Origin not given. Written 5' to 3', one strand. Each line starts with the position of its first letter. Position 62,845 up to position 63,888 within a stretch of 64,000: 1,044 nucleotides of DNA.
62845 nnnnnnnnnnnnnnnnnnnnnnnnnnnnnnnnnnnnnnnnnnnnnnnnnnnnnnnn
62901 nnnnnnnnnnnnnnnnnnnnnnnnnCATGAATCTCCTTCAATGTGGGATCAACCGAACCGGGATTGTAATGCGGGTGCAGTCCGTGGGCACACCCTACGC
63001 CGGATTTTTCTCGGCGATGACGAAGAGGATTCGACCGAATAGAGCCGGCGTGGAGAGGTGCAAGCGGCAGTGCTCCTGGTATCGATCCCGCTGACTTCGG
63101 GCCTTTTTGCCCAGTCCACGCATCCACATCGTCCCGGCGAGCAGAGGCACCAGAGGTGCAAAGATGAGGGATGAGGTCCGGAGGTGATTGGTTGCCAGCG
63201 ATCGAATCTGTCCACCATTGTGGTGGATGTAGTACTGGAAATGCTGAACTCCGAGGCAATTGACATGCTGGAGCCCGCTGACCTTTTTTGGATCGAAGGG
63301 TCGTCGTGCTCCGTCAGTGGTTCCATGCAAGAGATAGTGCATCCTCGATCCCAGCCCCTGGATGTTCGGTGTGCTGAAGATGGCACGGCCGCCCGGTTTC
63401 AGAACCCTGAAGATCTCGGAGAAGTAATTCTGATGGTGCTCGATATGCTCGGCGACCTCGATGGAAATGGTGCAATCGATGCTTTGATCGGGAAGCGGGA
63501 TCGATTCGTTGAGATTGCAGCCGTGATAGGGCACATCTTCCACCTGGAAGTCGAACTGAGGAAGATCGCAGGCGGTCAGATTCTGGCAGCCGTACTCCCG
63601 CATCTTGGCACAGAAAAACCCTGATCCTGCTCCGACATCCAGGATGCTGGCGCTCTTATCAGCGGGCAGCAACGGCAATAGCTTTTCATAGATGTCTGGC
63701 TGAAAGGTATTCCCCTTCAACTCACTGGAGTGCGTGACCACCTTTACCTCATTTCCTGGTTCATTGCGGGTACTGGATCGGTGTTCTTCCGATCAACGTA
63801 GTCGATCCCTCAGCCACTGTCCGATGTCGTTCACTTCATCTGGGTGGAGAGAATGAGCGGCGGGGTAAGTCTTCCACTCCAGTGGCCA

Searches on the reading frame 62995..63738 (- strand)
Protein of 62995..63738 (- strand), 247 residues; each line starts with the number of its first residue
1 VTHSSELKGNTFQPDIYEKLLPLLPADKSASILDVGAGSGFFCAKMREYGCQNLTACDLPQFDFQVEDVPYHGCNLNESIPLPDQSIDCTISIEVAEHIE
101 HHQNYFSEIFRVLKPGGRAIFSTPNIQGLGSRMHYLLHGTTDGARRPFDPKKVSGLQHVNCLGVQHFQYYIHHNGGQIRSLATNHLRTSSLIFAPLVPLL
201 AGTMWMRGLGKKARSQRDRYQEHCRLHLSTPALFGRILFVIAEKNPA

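Call 11: search_protein_families(library=pfam, proteins=[window:62995-63738:-], max_evalue=0.001)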
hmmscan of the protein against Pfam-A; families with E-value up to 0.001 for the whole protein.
window:62995-63738:- (247 aa): 6 families
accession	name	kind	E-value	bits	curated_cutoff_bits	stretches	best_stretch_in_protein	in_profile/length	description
PF08241.18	Methyltransf_11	-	1.2e-15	58.4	21.2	1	33-121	1-95/95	Methyltransferase domain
PF13489.12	Methyltransf_23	-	1.4e-15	57.9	27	1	18-128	11-123/164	Methyltransferase domain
PF13649.12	Methyltransf_25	-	2.2e-10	41.5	27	1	32-117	1-97/97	Methyltransferase domain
PF13847.12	Methyltransf_31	-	2.3e-10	40.7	27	1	27-125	2-113/145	Methyltransferase domain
PF08242.18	Methyltransf_12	-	2.4e-06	28.6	30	1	33-118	1-97/98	Methyltransferase domain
PF05148.21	Methyltransf_8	-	0.0006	20.2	27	1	28-118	72-153/219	Hypothetical methyltransferase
